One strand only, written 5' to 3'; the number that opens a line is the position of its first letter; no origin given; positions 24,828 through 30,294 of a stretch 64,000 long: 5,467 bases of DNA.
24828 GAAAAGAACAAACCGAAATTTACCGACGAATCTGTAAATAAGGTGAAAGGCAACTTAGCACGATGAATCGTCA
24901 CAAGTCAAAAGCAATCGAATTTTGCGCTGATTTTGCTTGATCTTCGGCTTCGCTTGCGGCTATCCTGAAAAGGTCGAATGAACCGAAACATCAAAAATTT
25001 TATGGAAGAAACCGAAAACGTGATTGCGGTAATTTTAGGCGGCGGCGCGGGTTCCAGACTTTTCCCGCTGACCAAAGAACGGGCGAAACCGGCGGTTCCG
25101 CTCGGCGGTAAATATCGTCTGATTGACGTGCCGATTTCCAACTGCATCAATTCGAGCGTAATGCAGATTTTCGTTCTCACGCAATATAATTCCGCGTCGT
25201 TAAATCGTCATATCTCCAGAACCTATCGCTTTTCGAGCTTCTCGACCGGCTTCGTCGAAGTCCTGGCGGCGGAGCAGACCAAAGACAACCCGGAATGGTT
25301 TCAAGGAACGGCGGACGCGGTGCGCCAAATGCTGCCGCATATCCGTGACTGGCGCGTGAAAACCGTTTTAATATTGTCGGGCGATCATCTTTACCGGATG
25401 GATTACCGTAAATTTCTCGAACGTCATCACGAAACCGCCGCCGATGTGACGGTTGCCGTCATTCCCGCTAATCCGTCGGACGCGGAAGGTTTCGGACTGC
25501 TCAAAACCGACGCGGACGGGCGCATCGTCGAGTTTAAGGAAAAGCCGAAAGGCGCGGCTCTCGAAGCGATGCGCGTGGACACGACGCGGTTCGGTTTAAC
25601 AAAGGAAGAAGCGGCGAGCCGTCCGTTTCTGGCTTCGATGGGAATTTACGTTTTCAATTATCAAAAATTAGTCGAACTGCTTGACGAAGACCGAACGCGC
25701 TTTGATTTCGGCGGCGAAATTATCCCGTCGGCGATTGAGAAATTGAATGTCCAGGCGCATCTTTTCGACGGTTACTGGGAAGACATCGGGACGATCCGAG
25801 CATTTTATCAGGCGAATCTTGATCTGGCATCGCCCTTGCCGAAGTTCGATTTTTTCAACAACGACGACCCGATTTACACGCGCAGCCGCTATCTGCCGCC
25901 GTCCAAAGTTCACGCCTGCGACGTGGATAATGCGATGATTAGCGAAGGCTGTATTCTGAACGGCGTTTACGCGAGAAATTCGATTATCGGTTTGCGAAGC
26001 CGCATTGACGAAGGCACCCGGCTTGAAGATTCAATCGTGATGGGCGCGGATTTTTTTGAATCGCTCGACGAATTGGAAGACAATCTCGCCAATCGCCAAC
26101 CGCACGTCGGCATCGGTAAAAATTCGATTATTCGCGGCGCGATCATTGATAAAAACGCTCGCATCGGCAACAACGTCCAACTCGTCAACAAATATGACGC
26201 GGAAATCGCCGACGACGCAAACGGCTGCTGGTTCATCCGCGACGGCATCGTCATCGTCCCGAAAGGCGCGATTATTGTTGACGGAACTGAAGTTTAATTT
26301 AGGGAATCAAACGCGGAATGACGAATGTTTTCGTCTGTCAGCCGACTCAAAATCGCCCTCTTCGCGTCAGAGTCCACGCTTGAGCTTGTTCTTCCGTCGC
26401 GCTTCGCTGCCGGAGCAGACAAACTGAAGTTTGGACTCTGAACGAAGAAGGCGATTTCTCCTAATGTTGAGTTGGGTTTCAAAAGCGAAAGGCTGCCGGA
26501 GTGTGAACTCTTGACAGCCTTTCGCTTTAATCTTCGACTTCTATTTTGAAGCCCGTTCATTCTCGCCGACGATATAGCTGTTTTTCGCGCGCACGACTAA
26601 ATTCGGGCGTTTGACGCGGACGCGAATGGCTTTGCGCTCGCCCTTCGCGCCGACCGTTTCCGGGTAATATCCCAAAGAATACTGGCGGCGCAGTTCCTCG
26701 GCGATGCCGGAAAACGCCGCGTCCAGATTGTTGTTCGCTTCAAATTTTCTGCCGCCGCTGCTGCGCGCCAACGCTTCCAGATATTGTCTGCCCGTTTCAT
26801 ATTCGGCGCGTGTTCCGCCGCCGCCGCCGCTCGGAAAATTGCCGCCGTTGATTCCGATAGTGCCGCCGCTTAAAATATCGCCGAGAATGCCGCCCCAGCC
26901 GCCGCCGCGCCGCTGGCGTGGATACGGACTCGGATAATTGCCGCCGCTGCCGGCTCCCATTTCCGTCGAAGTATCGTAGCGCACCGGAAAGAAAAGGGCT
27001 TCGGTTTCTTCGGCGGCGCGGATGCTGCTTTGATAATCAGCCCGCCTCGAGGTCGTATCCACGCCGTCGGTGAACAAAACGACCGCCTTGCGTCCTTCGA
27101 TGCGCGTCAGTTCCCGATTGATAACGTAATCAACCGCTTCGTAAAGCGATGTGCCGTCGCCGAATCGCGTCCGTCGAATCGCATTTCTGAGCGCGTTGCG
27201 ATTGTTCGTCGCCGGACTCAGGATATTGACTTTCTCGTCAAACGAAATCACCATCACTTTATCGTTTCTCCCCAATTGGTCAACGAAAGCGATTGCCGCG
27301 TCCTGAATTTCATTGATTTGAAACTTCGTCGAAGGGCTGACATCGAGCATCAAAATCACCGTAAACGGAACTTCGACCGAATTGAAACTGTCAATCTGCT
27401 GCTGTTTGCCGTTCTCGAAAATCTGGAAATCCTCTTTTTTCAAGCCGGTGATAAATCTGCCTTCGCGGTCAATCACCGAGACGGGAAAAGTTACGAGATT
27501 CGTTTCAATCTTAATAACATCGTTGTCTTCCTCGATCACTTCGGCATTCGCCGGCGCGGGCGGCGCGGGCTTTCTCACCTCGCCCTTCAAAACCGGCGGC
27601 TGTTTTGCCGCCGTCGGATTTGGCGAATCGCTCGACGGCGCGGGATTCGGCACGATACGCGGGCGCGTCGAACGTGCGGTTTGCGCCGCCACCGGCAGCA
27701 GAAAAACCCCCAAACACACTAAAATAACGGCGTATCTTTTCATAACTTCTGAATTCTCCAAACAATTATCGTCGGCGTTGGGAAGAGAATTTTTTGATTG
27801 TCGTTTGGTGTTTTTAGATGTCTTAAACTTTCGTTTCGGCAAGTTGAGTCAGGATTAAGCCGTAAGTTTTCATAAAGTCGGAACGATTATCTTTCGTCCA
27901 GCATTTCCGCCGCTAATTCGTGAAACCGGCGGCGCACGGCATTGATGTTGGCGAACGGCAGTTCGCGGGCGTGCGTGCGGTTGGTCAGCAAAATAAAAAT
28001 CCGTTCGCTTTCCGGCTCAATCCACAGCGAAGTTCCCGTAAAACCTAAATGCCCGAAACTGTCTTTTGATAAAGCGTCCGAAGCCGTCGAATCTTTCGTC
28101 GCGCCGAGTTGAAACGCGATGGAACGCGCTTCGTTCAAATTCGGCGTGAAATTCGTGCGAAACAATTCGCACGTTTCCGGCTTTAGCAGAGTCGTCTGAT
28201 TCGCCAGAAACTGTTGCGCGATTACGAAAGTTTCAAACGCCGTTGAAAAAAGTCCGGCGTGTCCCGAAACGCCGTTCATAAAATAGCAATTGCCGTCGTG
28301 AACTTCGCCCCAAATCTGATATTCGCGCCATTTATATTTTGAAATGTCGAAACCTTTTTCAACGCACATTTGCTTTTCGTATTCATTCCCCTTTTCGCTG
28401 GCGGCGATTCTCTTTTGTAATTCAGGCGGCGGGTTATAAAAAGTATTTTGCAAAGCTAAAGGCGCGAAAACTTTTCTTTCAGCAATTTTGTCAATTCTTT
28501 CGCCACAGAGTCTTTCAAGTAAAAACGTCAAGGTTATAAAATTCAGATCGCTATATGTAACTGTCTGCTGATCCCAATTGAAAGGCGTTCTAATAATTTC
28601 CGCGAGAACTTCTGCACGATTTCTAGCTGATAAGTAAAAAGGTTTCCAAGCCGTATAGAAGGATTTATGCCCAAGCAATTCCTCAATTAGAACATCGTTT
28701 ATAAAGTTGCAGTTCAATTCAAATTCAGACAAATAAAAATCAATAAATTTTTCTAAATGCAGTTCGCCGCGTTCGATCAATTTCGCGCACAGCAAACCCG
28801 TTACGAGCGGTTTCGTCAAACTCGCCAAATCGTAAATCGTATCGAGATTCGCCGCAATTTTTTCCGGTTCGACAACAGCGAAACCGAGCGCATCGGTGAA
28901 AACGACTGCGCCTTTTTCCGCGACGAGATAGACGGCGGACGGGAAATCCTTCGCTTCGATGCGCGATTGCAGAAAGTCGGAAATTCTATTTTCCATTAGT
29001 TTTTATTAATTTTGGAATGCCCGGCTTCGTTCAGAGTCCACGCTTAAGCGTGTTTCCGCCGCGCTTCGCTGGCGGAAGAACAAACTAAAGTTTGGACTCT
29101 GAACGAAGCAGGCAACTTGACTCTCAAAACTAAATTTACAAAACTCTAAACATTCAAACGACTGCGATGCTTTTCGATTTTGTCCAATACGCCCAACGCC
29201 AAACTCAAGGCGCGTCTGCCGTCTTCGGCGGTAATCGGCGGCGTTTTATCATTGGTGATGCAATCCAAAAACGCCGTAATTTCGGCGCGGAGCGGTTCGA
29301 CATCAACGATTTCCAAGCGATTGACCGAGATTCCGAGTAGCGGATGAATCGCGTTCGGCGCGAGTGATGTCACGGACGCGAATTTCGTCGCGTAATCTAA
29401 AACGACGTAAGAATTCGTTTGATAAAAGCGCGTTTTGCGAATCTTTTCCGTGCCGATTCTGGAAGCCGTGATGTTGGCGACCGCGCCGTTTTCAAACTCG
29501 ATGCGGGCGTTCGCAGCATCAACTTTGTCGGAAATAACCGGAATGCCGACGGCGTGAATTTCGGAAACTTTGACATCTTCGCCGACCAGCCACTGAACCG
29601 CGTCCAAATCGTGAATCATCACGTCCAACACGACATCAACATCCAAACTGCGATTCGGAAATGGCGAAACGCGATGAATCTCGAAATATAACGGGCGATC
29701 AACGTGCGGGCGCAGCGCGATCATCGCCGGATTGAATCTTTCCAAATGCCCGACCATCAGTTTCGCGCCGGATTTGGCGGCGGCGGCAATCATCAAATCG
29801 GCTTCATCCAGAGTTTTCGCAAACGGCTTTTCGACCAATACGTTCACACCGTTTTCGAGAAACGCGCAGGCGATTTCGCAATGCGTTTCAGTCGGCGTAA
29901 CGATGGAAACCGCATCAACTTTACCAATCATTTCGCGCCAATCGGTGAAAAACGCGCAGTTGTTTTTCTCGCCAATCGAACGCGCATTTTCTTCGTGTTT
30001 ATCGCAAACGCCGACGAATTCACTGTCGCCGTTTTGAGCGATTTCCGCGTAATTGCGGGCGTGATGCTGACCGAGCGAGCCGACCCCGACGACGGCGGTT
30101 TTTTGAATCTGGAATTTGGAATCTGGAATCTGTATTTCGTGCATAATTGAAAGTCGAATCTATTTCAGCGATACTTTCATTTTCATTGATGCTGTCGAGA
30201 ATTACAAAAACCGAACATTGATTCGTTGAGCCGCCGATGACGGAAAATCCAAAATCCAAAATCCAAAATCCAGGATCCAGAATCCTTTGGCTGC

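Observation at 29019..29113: Rep-A: a ~80-100-bp dispersed element (7 copies) with terminal inverted repeats enclosing three conserved sub-hairpins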

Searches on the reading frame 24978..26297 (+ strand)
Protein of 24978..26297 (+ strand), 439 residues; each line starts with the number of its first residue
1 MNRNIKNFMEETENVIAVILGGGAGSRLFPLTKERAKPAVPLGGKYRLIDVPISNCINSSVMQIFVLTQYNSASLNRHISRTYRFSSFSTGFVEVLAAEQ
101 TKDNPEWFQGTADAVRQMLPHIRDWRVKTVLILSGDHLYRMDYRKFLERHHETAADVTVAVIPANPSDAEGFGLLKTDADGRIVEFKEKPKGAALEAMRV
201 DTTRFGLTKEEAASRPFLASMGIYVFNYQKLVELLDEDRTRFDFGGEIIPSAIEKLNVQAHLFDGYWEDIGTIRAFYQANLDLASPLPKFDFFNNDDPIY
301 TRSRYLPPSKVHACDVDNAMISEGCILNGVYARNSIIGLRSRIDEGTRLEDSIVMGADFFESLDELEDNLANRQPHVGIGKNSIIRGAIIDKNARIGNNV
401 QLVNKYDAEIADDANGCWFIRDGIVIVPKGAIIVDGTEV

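Call 46: search_protein_families(library=pfam, proteins=[window:24978-26297:+], max_evalue=0.001)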
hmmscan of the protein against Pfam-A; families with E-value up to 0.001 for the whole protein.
window:24978-26297:+ (439 aa): 6 families
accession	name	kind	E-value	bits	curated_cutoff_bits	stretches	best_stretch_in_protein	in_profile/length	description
PF00483.29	NTP_transferase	-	4.6e-65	220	21.2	1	17-284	2-243/245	Nucleotidyl transferase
PF25247.1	LbH_GLGC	-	2.2e-48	164.1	27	1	304-437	1-134/135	GLGC left-handed parallel beta-helix domain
PF24894.1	Hexapep_GlmU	-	4.1e-10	40.1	23.3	1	313-356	13-56/104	GlmU-like, C-terminal hexapeptide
PF12804.13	NTP_transf_3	-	2.7e-06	28.1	27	1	17-163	1-124/160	MobA-like NTP transferase domain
PF25084.1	LbH_EIF2B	-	4.2e-05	23.9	54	0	378-406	29-57/105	EIF2B subunit epsilon LbH domain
PF14602.12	Hexapep_2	-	0.00043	20.4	27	0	379-400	10-30/34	Hexapeptide repeat of succinyl-transferase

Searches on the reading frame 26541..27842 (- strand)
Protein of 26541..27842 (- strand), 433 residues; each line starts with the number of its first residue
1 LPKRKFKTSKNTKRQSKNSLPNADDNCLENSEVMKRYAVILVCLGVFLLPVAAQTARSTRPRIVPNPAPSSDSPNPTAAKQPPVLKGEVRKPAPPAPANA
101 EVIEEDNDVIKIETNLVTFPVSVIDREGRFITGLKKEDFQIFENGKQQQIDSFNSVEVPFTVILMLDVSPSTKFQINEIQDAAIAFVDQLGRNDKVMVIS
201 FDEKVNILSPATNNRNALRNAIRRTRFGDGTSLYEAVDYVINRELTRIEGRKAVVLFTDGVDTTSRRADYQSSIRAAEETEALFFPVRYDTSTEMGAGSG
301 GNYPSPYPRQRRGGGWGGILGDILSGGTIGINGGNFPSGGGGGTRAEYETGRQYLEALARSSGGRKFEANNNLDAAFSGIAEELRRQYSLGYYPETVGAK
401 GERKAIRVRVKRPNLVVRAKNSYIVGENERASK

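Call 46: search_protein_families(library=pfam, proteins=[window:26541-27842:-], max_evalue=0.001)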
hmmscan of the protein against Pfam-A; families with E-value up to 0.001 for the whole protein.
window:26541-27842:- (433 aa): 5 families
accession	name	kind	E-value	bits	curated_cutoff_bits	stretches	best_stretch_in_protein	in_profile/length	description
PF13519.12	VWA_2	-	6.4e-15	56.1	27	1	162-260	1-106/107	von Willebrand factor type A domain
PF00092.34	VWA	-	4.8e-12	46.9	23.8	1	162-289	2-139/174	von Willebrand factor type A domain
PF13768.12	VWA_3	-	3.8e-06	27.5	27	1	162-285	3-129/155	von Willebrand factor type A domain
PF01882.25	DUF58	-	9.6e-05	22.1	23.4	1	160-278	36-158/216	Protein of unknown function DUF58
PF05762.20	VWA_CoxE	-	0.00029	20.8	26.4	1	159-266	56-165/222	VWA domain containing CoxE-like protein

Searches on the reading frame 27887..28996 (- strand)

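Call 46: search_protein_families(library=pfam, proteins=[window:27887-28996:-], max_evalue=0.001)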
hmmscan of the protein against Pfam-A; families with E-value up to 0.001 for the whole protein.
window:27887-28996:- (369 aa): 1 family
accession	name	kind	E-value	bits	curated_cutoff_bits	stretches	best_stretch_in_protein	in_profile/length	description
PF00144.29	Beta-lactamase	-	3.3e-36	125.5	27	1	8-346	4-317/329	Beta-lactamase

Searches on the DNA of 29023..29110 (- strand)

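Call 37: build_rna_model(alignment_id=A4, structure=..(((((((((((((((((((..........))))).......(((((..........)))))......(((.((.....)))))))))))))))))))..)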
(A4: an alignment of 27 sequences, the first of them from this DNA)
Model R1 built from alignment A4 (27 sequences, 101 columns); structure: as given.
model positions 90; base pairs 29; branch points 2; effective number of sequences 2.01; information 0.633 bits per position. Calibrated on 0.2 Mb of random sequence (short: E-values are rough).
structure used (alignment columns):
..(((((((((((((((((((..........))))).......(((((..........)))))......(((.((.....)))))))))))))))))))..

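Call 38: search_with_rna_model(model_id=R1, source=window, filters=off, max_evalue=10)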
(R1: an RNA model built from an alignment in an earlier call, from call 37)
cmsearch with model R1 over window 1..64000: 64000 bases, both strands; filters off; matches with E-value up to 10: 65.
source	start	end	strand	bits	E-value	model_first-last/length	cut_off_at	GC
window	29023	29110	-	99.6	1.1e-22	1-90/90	no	0.53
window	10777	10864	+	94.4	2.3e-21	1-90/90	no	0.51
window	29023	29110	+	86.1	2.7e-19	1-90/90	no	0.53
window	10777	10864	-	81.4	4e-18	1-90/90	no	0.51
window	26358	26449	-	77.3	4.4e-17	1-90/90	no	0.54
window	21655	21744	+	72.3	7.9e-16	1-90/90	no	0.5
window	32024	32120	+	70.4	2.3e-15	1-90/90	no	0.58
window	57769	57857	+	62.1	2.8e-13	1-90/90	no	0.45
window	26358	26449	+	59.8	1e-12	1-90/90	no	0.54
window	21655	21744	-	57.3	4.5e-12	1-90/90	no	0.5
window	32024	32120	-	56.9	5.8e-12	1-90/90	no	0.58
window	40786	40865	+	53.8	3.3e-11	1-90/90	no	0.47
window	40786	40865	-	51.1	1.6e-10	1-90/90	no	0.47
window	57769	57857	-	41.5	4.1e-08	1-90/90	no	0.45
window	58282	58348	-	26.9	0.00019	1-90/90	no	0.39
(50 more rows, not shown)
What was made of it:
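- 29019..29113 (-): Rep-A copy 4, the focal copy: a complete REPIN-type doublet. The strand given is the one that reads CAAAC unit, then GCGAAGC centre, then CACGC unit. Covariance-model hit at 29023-29110, 99.6 bits (call 38).
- Checked: A covariance model built from 27 family members was run over the whole window with filters off (calls 37, 38).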

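Call 68: search_with_rna_model(model_id=R1, source=L206, filters=off, max_evalue=0.01)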
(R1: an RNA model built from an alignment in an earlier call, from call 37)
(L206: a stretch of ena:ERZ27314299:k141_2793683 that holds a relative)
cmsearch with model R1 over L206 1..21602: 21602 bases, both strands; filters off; matches with E-value up to 0.01: 8.
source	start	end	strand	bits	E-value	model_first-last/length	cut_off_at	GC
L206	14573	14661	-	62.1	9.4e-14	1-90/90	no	0.45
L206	2545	2633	-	56.8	2.1e-12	1-90/90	no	0.54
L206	14573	14661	+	41.5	1.4e-08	1-90/90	no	0.45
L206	2545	2633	+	41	1.8e-08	1-90/90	no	0.54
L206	14082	14148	+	26.9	6.3e-05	1-90/90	no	0.39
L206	14082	14148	-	26.5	7.9e-05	1-90/90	no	0.39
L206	7212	7285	+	20.9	0.002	1-90/90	no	0.41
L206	7212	7285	-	20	0.0035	1-90/90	no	0.41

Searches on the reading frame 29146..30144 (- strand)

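Call 46: search_protein_families(library=pfam, proteins=[window:29146-30144:-], max_evalue=0.001)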
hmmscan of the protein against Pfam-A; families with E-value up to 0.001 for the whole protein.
window:29146-30144:- (332 aa): 4 families
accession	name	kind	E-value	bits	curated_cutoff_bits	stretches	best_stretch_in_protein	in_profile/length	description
PF01408.29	GFO_IDH_MocA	-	5.1e-29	101.8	24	1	15-133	2-120/120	Oxidoreductase family, NAD-binding Rossmann fold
PF22725.1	GFO_IDH_MocA_C3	-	9.9e-09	35.7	27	1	168-234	42-109/124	GFO/IDH/MocA C-terminal domain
PF02894.22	GFO_IDH_MocA_C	-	2.9e-08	34.2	22.9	1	172-230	43-104/218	Oxidoreductase family, C-terminal alpha/beta domain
PF03447.22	NAD_binding_3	-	0.00015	22.9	24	1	20-130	1-114/116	Homoserine dehydrogenase, NAD binding domain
